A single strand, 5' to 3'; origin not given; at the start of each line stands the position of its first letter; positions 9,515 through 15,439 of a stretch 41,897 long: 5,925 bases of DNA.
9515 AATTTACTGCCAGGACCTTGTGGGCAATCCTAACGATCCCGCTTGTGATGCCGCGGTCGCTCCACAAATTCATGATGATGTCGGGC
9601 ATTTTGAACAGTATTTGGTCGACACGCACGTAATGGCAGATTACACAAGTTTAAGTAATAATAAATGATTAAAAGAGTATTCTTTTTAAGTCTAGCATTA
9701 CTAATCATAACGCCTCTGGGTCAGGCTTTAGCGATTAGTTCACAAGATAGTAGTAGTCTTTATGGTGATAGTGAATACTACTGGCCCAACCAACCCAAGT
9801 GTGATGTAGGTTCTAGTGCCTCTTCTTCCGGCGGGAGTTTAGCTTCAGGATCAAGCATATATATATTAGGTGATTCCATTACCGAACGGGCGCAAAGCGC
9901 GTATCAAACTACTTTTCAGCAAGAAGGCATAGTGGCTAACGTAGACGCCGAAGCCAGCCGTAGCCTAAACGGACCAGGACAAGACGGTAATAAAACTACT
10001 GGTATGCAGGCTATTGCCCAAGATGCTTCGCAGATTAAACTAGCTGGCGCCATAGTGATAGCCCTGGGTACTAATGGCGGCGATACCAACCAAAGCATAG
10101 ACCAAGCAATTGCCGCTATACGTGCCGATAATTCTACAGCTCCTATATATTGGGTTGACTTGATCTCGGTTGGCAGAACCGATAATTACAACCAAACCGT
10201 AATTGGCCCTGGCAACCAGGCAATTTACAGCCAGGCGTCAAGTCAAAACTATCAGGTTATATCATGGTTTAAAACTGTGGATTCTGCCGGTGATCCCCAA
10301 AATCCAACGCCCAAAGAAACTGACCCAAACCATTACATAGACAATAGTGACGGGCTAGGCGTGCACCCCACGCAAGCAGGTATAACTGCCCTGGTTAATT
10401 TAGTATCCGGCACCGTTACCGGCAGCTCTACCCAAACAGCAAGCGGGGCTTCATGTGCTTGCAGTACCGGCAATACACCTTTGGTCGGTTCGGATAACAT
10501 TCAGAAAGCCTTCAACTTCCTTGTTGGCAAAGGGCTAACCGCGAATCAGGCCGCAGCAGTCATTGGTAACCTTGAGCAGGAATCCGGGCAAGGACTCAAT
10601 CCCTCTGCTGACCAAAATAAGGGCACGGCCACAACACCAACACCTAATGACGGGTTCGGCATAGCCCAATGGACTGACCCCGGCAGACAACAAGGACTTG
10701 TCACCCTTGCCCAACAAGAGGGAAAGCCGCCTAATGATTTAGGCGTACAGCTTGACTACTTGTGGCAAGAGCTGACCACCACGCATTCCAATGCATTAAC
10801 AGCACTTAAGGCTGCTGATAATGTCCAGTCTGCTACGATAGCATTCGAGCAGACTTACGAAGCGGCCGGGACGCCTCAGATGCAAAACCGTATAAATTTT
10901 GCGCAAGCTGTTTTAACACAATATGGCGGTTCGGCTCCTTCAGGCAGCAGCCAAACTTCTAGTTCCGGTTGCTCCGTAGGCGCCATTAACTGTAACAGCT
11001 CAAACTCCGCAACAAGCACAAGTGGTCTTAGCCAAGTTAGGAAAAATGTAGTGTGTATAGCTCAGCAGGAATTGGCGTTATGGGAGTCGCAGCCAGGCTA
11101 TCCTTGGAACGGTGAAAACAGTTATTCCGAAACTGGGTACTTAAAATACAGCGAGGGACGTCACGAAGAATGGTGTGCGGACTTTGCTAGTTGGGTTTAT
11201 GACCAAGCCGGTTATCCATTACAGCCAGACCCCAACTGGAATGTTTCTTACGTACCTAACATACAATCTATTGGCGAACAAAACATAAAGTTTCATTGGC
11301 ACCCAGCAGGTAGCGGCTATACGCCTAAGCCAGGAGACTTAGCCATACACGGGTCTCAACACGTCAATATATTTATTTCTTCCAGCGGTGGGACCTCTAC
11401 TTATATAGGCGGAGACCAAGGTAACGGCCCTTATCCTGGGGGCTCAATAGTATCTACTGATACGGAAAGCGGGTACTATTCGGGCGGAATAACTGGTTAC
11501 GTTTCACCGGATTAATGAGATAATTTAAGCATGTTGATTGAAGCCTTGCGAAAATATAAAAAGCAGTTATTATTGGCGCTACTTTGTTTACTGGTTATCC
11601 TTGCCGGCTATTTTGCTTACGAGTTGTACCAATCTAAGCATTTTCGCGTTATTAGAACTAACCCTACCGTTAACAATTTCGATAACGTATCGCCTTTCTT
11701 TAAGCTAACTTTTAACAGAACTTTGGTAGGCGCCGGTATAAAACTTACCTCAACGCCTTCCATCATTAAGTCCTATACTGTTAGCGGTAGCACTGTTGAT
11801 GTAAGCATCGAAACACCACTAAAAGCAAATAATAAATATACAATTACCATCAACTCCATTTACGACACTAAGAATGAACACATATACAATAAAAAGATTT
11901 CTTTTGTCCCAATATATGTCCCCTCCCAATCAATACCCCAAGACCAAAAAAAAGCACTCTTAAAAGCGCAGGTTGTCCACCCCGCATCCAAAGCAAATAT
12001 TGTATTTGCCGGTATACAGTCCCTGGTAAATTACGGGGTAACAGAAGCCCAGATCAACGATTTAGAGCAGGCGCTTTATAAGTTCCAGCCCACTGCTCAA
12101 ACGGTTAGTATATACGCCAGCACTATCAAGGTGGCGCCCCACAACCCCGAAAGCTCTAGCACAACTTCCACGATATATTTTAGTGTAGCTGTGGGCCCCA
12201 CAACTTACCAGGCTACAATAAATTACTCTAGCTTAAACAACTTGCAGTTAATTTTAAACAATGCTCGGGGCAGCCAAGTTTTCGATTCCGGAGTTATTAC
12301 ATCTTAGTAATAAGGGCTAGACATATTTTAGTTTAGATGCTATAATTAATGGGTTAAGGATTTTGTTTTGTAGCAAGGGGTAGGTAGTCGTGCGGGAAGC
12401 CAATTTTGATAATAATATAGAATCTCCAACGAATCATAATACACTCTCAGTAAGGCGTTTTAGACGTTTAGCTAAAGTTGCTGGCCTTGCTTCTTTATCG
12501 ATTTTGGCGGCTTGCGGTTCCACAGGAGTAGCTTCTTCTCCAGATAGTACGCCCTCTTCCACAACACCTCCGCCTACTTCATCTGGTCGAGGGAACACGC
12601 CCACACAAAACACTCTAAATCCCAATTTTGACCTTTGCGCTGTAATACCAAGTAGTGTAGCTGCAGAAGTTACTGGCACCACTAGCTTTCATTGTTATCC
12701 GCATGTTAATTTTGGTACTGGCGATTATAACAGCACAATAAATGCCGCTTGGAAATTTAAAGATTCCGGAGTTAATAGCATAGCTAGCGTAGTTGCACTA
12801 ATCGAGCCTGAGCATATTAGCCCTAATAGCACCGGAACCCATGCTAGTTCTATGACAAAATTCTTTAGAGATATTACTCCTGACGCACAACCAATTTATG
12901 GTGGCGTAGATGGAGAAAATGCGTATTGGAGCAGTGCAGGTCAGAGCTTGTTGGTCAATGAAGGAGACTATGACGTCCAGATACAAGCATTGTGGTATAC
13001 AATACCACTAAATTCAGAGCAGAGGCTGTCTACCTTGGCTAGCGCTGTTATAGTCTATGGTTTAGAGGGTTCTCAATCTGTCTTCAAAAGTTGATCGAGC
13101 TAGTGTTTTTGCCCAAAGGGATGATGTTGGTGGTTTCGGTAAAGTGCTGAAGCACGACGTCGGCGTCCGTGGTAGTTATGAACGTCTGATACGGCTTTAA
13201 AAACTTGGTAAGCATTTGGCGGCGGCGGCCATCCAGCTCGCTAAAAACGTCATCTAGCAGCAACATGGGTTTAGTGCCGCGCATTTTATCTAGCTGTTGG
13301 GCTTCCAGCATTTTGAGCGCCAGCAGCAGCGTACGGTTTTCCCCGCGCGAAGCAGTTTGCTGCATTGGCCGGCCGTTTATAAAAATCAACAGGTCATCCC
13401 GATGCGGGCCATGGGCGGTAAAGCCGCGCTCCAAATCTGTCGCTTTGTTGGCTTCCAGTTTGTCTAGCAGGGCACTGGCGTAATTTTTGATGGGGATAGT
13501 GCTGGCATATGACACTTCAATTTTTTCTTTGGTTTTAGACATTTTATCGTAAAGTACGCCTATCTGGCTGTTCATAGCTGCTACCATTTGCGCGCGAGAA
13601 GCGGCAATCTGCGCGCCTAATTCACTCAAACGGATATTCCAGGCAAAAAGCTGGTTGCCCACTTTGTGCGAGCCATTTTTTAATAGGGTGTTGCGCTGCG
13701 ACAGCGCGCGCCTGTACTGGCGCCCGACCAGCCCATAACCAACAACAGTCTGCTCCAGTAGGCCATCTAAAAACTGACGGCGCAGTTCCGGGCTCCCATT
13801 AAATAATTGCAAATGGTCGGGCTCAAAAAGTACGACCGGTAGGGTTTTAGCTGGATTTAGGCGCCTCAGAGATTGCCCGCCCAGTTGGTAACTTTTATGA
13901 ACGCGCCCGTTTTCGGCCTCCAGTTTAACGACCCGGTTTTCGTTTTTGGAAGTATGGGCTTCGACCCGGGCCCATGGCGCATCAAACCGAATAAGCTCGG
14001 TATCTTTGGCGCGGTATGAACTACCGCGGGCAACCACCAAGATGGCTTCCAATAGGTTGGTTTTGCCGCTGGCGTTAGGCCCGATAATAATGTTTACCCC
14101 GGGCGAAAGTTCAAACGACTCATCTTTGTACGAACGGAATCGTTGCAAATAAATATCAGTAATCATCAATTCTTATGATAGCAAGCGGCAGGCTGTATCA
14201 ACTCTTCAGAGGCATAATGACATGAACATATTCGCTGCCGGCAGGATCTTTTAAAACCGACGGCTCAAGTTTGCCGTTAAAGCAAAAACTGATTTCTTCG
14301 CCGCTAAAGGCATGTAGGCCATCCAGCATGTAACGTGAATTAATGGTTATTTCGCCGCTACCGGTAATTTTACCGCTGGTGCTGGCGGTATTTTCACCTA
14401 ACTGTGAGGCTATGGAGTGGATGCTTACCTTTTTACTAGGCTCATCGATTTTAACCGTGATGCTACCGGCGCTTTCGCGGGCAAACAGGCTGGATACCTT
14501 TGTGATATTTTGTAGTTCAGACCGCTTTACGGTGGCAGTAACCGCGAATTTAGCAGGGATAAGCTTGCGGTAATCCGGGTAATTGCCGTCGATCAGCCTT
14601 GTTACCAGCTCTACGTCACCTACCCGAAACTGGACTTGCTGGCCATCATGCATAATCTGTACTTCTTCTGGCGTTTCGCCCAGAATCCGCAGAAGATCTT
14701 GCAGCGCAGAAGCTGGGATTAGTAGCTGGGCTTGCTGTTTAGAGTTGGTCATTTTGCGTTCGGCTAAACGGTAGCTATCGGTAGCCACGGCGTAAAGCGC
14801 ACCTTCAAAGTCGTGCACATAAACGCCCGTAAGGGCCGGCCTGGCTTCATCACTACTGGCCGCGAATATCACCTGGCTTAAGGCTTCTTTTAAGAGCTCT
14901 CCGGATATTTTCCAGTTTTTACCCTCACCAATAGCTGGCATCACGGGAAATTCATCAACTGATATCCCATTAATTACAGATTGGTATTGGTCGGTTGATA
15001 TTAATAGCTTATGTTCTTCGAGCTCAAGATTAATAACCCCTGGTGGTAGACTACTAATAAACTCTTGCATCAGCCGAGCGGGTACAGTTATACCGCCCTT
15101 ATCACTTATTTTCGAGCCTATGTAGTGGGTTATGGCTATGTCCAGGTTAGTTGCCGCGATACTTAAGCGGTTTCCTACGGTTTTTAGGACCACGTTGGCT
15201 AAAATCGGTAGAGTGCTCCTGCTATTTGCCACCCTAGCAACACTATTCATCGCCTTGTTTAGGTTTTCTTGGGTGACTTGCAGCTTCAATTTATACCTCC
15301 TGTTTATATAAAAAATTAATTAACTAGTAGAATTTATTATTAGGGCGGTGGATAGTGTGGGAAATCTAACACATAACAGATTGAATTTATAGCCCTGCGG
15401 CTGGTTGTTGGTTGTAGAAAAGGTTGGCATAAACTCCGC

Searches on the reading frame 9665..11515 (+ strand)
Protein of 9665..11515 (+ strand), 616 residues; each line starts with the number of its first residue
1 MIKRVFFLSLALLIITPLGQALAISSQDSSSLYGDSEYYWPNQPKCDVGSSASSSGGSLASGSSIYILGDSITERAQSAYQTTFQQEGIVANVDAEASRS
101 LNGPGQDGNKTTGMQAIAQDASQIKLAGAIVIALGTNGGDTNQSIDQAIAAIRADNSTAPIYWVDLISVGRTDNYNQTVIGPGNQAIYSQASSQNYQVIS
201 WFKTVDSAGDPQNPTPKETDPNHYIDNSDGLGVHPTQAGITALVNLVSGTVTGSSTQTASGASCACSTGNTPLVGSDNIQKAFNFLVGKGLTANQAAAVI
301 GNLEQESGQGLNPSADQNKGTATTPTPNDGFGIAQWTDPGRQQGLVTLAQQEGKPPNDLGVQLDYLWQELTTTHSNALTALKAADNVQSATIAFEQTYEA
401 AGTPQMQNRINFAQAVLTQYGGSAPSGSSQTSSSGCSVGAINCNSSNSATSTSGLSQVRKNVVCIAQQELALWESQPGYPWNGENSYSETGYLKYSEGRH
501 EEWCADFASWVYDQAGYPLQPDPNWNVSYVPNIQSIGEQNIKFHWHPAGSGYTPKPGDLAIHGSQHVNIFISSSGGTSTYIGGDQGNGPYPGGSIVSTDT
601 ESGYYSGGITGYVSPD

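Call 22: search_protein_families(library=pfam, proteins=[window:9665-11515:+], max_evalue=0.00001)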
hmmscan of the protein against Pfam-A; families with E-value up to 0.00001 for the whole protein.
window:9665-11515:+ (616 aa): 2 families
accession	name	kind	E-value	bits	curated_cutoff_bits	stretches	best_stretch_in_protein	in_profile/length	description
PF18013.6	Phage_lysozyme2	-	2.5e-31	109.1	28.2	1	277-419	1-139/140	Phage tail lysozyme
PF13472.12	Lipase_GDSL_2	-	2.6e-06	28.5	32.9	1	68-239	2-175/178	GDSL-like Lipase/Acylhydrolase family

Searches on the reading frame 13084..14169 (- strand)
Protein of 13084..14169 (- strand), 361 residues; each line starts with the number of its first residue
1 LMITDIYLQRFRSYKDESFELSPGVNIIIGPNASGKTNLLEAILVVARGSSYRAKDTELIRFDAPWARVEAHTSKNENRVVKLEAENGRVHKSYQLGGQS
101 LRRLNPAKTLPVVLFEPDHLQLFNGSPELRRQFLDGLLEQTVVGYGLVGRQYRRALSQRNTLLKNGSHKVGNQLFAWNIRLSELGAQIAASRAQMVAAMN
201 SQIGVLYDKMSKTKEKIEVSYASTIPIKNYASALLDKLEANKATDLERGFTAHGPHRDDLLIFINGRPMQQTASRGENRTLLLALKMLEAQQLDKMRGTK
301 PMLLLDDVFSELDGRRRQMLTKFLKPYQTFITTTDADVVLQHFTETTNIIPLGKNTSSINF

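Call 22: search_protein_families(library=pfam, proteins=[window:13084-14169:-], max_evalue=0.00001)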
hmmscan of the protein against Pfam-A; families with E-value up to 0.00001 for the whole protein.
window:13084-14169:- (361 aa): 5 families
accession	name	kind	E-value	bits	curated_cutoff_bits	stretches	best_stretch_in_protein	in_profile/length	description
PF02463.25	SMC_N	-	6.7e-20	71.9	40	1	2-339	1-202/220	RecF/RecN/SMC N terminal domain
PF13476.12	AAA_23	-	2.2e-14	55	27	1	6-102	2-87/201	AAA domain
PF13175.12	AAA_15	-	7e-12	46.1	32.1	1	1-82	1-59/374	AAA ATPase domain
PF13304.12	AAA_21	-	2.5e-08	34.8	27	1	25-52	1-34/304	AAA domain, putative AbiEii toxin, Type IV TA system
PF13514.12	AAA_27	-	6e-07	29.7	22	1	1-99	1-100/206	AAA domain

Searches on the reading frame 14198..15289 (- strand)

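Call 23: search_protein_families(library=pfam, proteins=[window:14198-15289:-], max_evalue=0.00001)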
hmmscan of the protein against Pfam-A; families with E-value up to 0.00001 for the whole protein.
window:14198-15289:- (363 aa): 3 families
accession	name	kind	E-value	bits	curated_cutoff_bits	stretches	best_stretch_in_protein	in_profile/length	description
PF02767.21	DNA_pol3_beta_2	-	5.6e-32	110.9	27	1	128-239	2-116/116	DNA polymerase III beta subunit, central domain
PF00712.24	DNA_pol3_beta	-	4.9e-31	107.8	24.4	1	1-118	1-120/120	DNA polymerase III beta subunit, N-terminal domain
PF02768.20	DNA_pol3_beta_3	-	1.2e-16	61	27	1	241-361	1-120/121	DNA polymerase III beta subunit, C-terminal domain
